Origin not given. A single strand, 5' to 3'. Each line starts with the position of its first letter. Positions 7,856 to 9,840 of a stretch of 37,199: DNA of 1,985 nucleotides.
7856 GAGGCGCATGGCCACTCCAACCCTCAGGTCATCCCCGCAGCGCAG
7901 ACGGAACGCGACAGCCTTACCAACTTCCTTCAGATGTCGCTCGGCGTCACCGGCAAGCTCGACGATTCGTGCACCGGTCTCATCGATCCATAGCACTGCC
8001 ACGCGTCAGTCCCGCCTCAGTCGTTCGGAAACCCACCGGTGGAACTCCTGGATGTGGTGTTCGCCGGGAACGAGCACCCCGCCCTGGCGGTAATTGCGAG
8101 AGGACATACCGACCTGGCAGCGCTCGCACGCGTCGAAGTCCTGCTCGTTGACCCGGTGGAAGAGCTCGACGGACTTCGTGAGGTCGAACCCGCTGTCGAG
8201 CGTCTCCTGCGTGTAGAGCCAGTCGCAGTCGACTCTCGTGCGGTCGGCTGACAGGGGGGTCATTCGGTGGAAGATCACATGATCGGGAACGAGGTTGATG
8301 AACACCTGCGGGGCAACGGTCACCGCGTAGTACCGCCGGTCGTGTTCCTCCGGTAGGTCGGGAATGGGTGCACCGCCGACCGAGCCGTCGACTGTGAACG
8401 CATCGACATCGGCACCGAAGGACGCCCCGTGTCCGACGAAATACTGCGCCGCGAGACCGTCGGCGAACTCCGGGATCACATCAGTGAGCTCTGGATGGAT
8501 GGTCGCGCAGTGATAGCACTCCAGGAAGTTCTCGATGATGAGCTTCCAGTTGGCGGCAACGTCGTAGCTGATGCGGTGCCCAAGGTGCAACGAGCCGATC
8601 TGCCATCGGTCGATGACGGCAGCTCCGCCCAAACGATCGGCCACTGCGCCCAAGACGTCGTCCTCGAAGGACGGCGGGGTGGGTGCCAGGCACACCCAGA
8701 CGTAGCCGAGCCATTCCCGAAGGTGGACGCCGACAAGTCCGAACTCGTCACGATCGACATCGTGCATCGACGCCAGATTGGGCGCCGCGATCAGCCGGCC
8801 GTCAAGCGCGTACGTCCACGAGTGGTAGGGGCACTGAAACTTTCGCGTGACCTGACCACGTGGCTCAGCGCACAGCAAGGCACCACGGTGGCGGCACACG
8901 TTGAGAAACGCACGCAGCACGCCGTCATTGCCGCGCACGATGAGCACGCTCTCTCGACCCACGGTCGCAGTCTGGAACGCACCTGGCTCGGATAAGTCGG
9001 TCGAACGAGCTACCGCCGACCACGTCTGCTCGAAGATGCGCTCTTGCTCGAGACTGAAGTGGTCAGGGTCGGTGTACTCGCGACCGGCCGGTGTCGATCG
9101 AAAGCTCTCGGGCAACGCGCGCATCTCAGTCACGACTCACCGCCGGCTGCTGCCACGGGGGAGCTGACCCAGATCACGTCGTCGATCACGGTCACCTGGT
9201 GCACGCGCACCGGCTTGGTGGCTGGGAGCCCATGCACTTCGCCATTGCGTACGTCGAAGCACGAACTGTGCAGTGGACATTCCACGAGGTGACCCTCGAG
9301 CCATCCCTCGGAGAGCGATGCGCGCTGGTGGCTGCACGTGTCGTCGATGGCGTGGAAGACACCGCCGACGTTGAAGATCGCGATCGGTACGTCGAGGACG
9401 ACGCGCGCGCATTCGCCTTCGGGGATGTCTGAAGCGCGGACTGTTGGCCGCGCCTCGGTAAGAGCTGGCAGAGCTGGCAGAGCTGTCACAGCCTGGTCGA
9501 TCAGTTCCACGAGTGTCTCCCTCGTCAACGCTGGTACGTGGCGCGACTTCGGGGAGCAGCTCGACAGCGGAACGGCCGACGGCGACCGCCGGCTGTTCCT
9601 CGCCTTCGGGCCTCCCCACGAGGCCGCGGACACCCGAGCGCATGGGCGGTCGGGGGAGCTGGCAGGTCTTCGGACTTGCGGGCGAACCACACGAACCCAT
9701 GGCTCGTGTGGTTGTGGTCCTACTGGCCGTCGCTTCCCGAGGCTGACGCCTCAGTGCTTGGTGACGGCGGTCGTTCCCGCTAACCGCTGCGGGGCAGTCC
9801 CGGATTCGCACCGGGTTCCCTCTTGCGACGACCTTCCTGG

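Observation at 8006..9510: B12-controlled Rieske oxygenase pair: candidate B12-independent isozyme or unrecognised corrinoid-related oxygenase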

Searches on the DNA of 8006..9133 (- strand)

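Call 14: search_rna_families(sources=[L001, L002, L003, L005, L009, L014, L029, L070, L054, L067, L075], threshold=gathering)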
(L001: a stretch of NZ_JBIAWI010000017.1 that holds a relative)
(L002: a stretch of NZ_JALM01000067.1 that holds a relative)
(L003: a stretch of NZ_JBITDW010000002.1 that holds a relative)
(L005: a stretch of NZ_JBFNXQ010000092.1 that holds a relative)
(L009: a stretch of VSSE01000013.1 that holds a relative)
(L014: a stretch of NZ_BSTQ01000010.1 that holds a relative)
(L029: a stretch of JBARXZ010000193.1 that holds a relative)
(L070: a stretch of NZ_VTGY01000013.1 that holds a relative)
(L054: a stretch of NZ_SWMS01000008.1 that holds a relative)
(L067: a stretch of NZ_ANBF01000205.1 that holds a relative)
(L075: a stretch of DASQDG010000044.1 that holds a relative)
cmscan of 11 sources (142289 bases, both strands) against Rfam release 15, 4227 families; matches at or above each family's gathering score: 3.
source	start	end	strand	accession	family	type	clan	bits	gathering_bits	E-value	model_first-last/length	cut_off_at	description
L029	12855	12928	+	RF00005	tRNA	Gene; tRNA;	CL00001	70.7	29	4.5e-13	1-71/71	no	tRNA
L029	9062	9154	-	RF00504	Glycine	Cis-reg; riboswitch;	CL00125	57.2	32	7.8e-09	1-94/94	no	Glycine riboswitch aptamer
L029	8962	9060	-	RF00504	Glycine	Cis-reg; riboswitch;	CL00125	33.5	32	0.014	6-93/94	no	Glycine riboswitch aptamer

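Call 32: search_rna_families(sources=[L018, L004, L010, L023, L077, L089, L127, L128, L140, L155, L150, L148, L157], threshold=gathering)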
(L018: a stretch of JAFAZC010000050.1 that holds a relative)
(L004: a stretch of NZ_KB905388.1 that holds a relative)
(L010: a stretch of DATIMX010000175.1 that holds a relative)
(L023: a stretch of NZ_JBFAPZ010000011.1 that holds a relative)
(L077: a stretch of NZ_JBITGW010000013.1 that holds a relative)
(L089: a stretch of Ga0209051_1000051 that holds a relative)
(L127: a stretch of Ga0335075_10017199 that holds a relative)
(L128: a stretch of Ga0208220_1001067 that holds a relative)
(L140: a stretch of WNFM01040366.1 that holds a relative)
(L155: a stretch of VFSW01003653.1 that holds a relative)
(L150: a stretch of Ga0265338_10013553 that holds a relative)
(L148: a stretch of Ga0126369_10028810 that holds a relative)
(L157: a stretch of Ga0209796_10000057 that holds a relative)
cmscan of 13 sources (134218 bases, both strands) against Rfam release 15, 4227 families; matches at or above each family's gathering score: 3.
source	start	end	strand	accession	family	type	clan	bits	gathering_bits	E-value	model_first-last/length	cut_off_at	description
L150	4586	4701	-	RF00059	TPP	Cis-reg; riboswitch;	-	69.9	54.3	2.2e-11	1-105/105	no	TPP riboswitch aptamer (THI element)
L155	7666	7751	-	RF00005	tRNA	Gene; tRNA;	CL00001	55.4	29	6.9e-09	1-71/71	no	tRNA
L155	7760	7845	-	RF00005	tRNA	Gene; tRNA;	CL00001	53.1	29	2.9e-08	1-71/71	no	tRNA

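Call 52: search_rna_families(sources=[L166, L167, L168, L081, L082, L083, L085, L087, L095, L097, L129, L130, L147], threshold=gathering)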
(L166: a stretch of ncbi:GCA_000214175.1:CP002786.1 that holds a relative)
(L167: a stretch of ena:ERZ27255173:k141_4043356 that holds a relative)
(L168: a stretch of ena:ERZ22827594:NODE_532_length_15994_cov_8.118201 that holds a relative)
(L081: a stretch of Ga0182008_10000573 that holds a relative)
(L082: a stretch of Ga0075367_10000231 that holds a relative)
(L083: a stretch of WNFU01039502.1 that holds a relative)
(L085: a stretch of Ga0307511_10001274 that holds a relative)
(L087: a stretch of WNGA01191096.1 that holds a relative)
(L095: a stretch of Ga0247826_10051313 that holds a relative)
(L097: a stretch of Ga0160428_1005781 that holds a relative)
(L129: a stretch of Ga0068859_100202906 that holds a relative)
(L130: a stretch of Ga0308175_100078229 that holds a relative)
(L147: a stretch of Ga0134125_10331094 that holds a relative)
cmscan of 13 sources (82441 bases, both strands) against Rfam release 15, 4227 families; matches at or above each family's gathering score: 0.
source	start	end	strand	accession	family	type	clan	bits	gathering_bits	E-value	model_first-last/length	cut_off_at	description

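Call 55: search_rna_families(sources=[L051, L006, L007, L008, L011, L013, L015, L021, L025, L036, L042, L073], threshold=gathering)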
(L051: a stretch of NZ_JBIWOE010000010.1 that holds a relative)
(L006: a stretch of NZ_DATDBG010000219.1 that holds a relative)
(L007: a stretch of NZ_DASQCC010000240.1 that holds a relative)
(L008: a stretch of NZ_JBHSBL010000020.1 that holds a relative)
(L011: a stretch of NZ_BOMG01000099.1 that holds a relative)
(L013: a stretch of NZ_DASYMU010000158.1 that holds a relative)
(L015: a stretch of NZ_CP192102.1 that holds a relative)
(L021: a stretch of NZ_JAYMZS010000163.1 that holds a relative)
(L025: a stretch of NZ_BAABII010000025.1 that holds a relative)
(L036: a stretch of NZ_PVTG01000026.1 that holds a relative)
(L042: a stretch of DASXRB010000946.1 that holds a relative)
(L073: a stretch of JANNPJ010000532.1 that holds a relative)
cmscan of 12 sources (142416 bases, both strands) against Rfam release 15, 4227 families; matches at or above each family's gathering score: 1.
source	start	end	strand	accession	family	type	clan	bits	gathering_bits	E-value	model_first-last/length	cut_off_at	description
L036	7127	7179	+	RF01068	Guanidine-II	Cis-reg; riboswitch;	-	33.8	32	0.012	1-48/48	no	Guanidine-II riboswitch aptamer (mini-ykkC)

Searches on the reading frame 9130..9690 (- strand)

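Call 4: search_protein_families(library=pfam, proteins=[window:9130-9690:-], max_evalue=0.01)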
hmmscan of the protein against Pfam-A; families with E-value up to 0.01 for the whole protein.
window:9130-9690:- (186 aa): 2 families
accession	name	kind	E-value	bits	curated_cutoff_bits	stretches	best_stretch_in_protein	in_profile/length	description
PF00355.32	Rieske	-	3.2e-18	65.9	20.3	1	84-163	6-86/88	Rieske [2Fe-2S] domain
PF13806.12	Rieske_2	-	2.7e-08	34.1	27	1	88-176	10-104/104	Rieske-like [2Fe-2S] domain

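Call 5: search_protein_families(library=ncbifam, proteins=[window:9130-9690:-], max_evalue=0.01)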
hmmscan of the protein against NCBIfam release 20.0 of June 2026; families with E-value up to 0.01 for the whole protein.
window:9130-9690:- (186 aa): 9 families
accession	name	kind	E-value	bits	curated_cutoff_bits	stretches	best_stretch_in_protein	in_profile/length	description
NF007422.0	PRK09965.1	equivalog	1.5e-36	124.7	113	1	85-176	8-99/106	bifunctional 3-phenylpropionate/cinnamic acid dioxygenase ferredoxin subunit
NF042948.2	3PPDioc_HcaC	equivalog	1.2e-23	83.3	150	1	86-176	9-101/105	3-phenylpropionate/cinnamic acid dioxygenase ferredoxin subunit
NF041683.1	ant_diox_AndAb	equivalog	9.2e-23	80.4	150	1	86-175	8-98/100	anthranilate 1,2-dioxygenase ferredoxin subunit AndAb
TIGR02377.1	MocE_fam_FeS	subfamily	6.5e-12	45.4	136.15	1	111-175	35-99/101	MocE family 2Fe-2S type ferredoxin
TIGR02378.1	nirD_assim_sml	equivalog_domain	3.1e-10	40.1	74.65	1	88-176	10-104/105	nitrite reductase small subunit NirD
NF041174.1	SDX_Thmprot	equivalog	1.9e-05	24.7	170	1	102-157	26-81/109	sulredoxin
NF010001.0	PRK13474.1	subfamily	9.6e-05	21.8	154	1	115-177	103-163/178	cytochrome b6-f complex iron-sulfur subunit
NF052579.1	BetMthstMoxSdmAMthl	equivalog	0.00016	20.8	600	1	92-146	30-86/351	4beta-methylsterol monooxygenase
NF045928.1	Cytb6fFeSPetC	equivalog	0.00067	19.1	250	1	114-177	103-165/179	cytochrome b6-f complex iron-sulfur subunit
